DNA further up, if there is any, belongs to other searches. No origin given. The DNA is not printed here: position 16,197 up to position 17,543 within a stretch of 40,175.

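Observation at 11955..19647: Seven-gene block that looks like an undescribed (beta-)aminoacyl / peptidyl glycan-tailoring module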

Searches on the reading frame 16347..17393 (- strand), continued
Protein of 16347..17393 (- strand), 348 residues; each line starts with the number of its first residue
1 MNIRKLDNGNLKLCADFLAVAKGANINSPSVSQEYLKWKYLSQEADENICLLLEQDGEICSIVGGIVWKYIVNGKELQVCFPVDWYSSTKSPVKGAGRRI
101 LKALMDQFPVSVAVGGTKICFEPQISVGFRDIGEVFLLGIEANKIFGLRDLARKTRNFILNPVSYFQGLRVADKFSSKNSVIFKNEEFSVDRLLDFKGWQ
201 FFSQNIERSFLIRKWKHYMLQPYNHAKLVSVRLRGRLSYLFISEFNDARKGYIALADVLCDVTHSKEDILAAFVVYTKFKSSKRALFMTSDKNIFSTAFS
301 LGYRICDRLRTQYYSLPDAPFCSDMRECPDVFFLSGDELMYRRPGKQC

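Call 33: search_protein_families(library=pfam, proteins=[L011:309-2690:+, L011:2755-3891:+, L011:3894-4520:+, L012:2424-3386:+, L012:3371-5146:+, L012:6347-7378:+, L012:7540-8661:+, L013:8772-9944:+, L013:11089-11781:+, L013:11828-12913:+], max_evalue=0.001)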
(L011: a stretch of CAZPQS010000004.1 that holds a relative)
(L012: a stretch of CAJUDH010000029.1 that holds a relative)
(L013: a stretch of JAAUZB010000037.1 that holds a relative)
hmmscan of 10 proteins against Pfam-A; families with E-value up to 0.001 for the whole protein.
L011:309-2690:+ (793 aa): 7 families
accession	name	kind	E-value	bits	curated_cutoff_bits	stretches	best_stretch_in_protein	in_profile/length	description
PF04055.27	Radical_SAM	-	9.1e-08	32.9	29.5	1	506-670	6-143/166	Radical SAM superfamily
PF02222.28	ATP-grasp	-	1.1e-05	25.6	27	1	115-189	4-77/179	ATP-grasp domain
PF02786.22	CPSase_L_D2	-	1.2e-05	25.3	19.8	1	127-189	24-90/211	Carbamoyl-phosphate synthase L chain, ATP binding domain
PF07478.18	Dala_Dala_lig_C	-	3.5e-05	23.8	24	1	129-194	23-87/204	D-ala D-ala ligase C-terminus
PF18130.6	ATPgrasp_N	-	4.6e-05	24.3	27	1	24-95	4-81/81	ATP-grasp N-terminal domain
PF01071.24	GARS_A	-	5.7e-05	23.5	27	1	107-190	3-91/194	Phosphoribosylglycinamide synthetase, ATP-grasp (A) domain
PF21360.3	PylC-like_N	-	0.00089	19.8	27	0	18-75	10-73/96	PylC-like, N-terminal domain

L011:2755-3891:+ (378 aa): 0 families

L011:3894-4520:+ (208 aa): 4 families
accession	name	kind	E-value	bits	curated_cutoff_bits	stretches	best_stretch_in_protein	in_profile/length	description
PF00117.34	GATase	-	2e-21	77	22.8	1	4-200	2-186/190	Glutamine amidotransferase class-I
PF01174.25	SNO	-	1.4e-08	35.3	27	1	10-111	6-105/188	SNO glutamine amidotransferase family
PF07722.19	Peptidase_C26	-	0.00015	22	20.5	1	65-187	97-219/219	Peptidase C26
PF07685.20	GATase_3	-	0.00026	21.1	27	1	27-106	29-115/196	CobB/CobQ-like glutamine amidotransferase domain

L012:2424-3386:+ (320 aa): 3 families
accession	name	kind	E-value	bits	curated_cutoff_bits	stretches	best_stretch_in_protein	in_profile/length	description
PF00535.33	Glycos_transf_2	-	1.1e-37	130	23.3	1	9-158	1-155/168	Glycosyl transferase family 2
PF10111.15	Glyco_tranf_2_2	-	6.9e-13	49.1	27.3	1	9-148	1-143/276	Glycosyltransferase like family 2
PF13641.12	Glyco_tranf_2_3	-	8.1e-13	49.3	27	1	6-130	1-129/230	Glycosyltransferase like family 2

L012:3371-5146:+ (591 aa): 2 families
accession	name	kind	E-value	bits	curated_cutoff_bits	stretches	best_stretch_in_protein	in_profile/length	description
PF02585.22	PIG-L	-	1.9e-20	74.1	28.2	1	37-188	1-122/129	GlcNAc-PI de-N-acetylase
PF24135.1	DUF7402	-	4.4e-06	27.3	27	1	351-445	38-133/133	Domain of unknown function (DUF7402)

L012:6347-7378:+ (343 aa): 3 families
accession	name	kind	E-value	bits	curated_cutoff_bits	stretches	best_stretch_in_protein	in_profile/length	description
PF02786.22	CPSase_L_D2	-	4.7e-07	30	19.8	1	140-295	29-194/211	Carbamoyl-phosphate synthase L chain, ATP binding domain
PF15632.11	ATPgrasp_Ter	-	7.5e-05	23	29.1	1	241-322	46-124/131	ATP-grasp in the biosynthetic pathway with Ter operon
PF08443.16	RimK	-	0.00074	19.6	21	0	148-199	39-86/188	RimK-like ATP-grasp domain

L012:7540-8661:+ (373 aa): 0 families

L013:8772-9944:+ (390 aa): 1 family
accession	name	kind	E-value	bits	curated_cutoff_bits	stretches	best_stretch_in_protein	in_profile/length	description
PF02786.22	CPSase_L_D2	-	1.4e-05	25.1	19.8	1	157-298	32-182/211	Carbamoyl-phosphate synthase L chain, ATP binding domain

L013:11089-11781:+ (230 aa): 1 family
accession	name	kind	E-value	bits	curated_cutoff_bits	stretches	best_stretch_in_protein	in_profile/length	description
PF02585.22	PIG-L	-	4.9e-26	92.2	28.2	1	5-130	1-127/129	GlcNAc-PI de-N-acetylase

L013:11828-12913:+ (361 aa): 1 family
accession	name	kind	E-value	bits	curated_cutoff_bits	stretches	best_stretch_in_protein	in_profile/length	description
PF04101.22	Glyco_tran_28_C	-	8.2e-06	26.4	22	1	185-278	6-101/166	Glycosyltransferase family 28 C-terminal domain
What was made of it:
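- The KamA-like gene sits next to an ATP-grasp and a PIG-L deacetylase in Lachnospiraceae and Roseburia MAGs (L012, L013; call 33).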

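Call 39: find_homologous_proteins(query=L003:12203-13327:+, max_evalue=1e-30)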
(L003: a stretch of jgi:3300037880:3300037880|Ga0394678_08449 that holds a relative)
Query L003:12203-13327:+ (374 aa): 912 proteins with E <= 1e-30 among 2681 candidates; the best 120 are listed.
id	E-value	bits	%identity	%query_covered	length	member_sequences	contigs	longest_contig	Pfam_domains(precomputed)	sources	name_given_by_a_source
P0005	1.4e-251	852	100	100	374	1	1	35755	PF04055.28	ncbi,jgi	jgi:lysine 2,3-aminomutase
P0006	6.9e-225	764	88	100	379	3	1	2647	PF04055.28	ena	-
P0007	1.1e-161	556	64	97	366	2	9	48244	PF04055.28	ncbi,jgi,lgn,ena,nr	ncbi:MAG: hypothetical protein A2036_01405 [Omnitrophica bacterium GWA2_50_21]|nr:MAG: hypothetical 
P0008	8.2e-158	543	64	96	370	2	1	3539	-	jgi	jgi:lysine 2,3-aminomutase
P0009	3.3e-154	532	63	96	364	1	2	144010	PF04055.28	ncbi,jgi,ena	ncbi:MAG: radical SAM protein [Patescibacteria group bacterium]|jgi:lysine 2,3-aminomutase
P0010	1.0e-153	530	64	96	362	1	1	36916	-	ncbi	-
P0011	1.4e-149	516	61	95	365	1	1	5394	PF04055.28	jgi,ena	-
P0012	1.1e-143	497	59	95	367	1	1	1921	PF04055.28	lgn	-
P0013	8.2e-142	491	58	95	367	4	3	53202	PF04055.28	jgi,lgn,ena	jgi:lysine 2,3-aminomutase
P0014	1.6e-140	487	58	96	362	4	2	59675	PF04055.28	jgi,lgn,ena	-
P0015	7.0e-132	458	56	95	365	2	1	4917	PF04055.28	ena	-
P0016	1.5e-131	457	53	97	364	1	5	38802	PF04055.28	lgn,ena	-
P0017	3.7e-131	456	54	97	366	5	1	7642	PF04055.28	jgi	jgi:lysine 2,3-aminomutase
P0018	4.4e-131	456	54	97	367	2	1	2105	PF04055.28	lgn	-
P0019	4.6e-131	455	55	96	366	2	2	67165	PF04055.28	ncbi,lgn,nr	ncbi:MAG: hypothetical protein PHU49_00145 [Syntrophorhabdaceae bacterium]|nr:hypothetical protein [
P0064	4.4e-123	429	53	96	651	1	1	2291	PF04055.28,PF00132.31,PF04613.20,PF25087.2,PF25084.2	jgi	-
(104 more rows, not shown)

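Call 41: search_protein_representatives(alignment_id=A2)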
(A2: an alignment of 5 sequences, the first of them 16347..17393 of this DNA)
Query: 5 sequences, 350 profile positions. Proteins with E-value up to 0.001 (for the whole library): 25; up to 1e-10: 6; up to 1e-30: 6. The best 25 are listed.
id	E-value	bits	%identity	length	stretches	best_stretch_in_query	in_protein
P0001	1.7e-196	668.7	-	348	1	3-350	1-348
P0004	1.6e-180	616.2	-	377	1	3-350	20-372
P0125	1.0e-113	396.4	-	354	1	4-344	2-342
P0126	4.7e-105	367.9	-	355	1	2-345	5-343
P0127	6.2e-80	285.3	-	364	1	4-346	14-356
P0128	4.0e-31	124.8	-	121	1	235-347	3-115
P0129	3.9e-08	49.2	-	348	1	6-139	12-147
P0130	8.8e-07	44.8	-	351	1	2-203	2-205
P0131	1.5e-06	44.0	-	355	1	13-152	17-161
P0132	2.0e-05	40.3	-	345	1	5-138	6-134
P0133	4.9e-05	39.0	-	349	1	1-136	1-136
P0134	5.7e-05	38.8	-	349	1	1-250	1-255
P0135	6.1e-05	38.7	-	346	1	10-139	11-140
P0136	8.2e-05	38.3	-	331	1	4-140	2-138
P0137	1.3e-04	37.6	-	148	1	10-138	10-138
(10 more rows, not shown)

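Call 42: search_protein_families(library=pfam, proteins=[P0125, P0126, P0127, P0129, P0130, P0131, P0132, P0133, P0134, P0135], max_evalue=0.1)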
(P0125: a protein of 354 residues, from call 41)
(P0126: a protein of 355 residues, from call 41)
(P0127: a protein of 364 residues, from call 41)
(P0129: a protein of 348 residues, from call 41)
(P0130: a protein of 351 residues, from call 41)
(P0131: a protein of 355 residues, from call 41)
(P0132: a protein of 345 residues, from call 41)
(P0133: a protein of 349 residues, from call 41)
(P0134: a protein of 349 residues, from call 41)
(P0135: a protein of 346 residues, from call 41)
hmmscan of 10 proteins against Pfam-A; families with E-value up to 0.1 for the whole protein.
P0125 (354 aa): 0 families

P0126 (355 aa): 1 family
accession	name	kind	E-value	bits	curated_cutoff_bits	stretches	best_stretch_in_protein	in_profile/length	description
PF21245.3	PI4KB-PIK1_PIK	-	0.0076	16.8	27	1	186-206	23-43/75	PI4KB/PIK1, accessory (PIK) domain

P0127 (364 aa): 0 families

P0129 (348 aa): 1 family
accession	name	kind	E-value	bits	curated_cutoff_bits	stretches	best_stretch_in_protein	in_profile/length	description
PF13527.13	Acetyltransf_9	-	0.00013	22.4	25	1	11-113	2-96/127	Acetyltransferase (GNAT) domain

P0130 (351 aa): 0 families

P0131 (355 aa): 4 families
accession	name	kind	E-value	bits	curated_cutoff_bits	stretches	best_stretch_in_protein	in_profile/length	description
PF13508.13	Acetyltransf_7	-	1.6e-05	25.7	27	1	60-112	5-51/84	Acetyltransferase (GNAT) domain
PF13527.13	Acetyltransf_9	-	6.9e-05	23.3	25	1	47-119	30-102/127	Acetyltransferase (GNAT) domain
PF00583.31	Acetyltransf_1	-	0.00014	22.6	20.7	1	60-114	36-84/116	Acetyltransferase (GNAT) family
PF13673.13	Acetyltransf_10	-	0.0025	18.2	23.6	0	94-118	56-80/128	Acetyltransferase (GNAT) domain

P0132 (345 aa): 3 families
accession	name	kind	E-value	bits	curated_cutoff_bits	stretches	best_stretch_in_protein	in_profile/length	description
PF13527.13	Acetyltransf_9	-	6.9e-05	23.3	25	1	6-104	2-96/127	Acetyltransferase (GNAT) domain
PF00583.31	Acetyltransf_1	-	0.0001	23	20.7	1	23-106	14-89/116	Acetyltransferase (GNAT) family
PF13508.13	Acetyltransf_7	-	0.00021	22.1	27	1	45-107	4-60/84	Acetyltransferase (GNAT) domain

P0133 (349 aa): 1 family
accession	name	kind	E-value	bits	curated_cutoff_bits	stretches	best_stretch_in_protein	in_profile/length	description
PF13527.13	Acetyltransf_9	-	0.0023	18.4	25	1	5-93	2-82/127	Acetyltransferase (GNAT) domain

P0134 (349 aa): 4 families
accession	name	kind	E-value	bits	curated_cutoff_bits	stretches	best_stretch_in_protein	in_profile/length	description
PF13508.13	Acetyltransf_7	-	2.2e-06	28.4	27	1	61-134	12-83/84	Acetyltransferase (GNAT) domain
PF00583.31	Acetyltransf_1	-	5.9e-05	23.8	20.7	0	57-133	38-116/116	Acetyltransferase (GNAT) family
PF13673.13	Acetyltransf_10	-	0.00059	20.3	23.6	0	89-141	57-115/128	Acetyltransferase (GNAT) domain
PF13527.13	Acetyltransf_9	-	0.034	14.6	25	1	53-135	42-126/127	Acetyltransferase (GNAT) domain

P0135 (346 aa): 0 families
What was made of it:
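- On GNAT superfamily (tandem-GNAT, Eis/NMT-like): Weak relatives give sub-threshold Acetyltransf_9, _7 and _1 hits (call 42).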

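Call 43: find_related_loci(query=A6, collection=metagenome_contigs, flank=10000)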
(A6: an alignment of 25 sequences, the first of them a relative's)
Query A6 (374 aa) in metagenome_contigs; peptide patterns used: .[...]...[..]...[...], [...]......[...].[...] (x = any residue, [..] = any of these).
392 stretches matched a pattern; 263 encode a relative of the query (tblastn E <= 1e-3); the best 80 are kept; 80 distinct loci.
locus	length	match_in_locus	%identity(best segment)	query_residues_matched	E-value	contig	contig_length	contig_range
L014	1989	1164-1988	93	1-275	0e+0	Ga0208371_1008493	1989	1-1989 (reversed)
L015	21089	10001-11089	64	12-374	2e-168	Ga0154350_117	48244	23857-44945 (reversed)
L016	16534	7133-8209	63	15-373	6e-161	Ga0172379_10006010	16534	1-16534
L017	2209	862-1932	61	18-374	4e-167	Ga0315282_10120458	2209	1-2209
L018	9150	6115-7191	58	18-374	4e-147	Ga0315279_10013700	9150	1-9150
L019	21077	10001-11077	58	16-374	4e-143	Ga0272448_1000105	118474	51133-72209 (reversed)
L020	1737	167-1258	55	11-372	2e-148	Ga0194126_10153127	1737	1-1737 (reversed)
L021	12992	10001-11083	55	15-374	7e-137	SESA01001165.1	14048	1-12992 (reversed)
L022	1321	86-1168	55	15-374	4e-149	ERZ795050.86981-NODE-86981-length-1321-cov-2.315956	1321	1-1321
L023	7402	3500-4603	53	11-374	1e-133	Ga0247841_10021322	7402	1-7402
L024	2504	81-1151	53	16-374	3e-141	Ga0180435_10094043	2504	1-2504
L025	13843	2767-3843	53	16-374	1e-129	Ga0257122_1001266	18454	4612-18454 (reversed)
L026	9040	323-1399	53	16-374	8e-130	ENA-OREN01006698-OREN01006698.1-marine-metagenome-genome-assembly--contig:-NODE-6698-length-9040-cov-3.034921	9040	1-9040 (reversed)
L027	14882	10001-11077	52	16-374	2e-129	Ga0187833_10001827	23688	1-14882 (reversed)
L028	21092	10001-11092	52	11-374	1e-128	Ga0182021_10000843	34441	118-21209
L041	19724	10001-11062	49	18-372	4e-123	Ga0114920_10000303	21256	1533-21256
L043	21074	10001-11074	52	15-373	7e-123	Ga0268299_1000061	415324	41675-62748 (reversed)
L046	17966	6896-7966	52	16-373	2e-121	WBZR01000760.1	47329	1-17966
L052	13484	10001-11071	50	19-374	5e-118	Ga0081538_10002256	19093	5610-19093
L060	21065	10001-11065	47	19-374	5e-115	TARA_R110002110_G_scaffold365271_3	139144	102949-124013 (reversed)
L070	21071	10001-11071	46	19-374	1e-112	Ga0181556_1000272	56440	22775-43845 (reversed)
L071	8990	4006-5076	47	19-374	4e-113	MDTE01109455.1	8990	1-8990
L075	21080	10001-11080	47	15-374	3e-112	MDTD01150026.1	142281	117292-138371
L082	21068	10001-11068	47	19-374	6e-111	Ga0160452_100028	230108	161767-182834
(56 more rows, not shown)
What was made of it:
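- Tried and rejected: The metagenome scan was far more informative (call 43).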
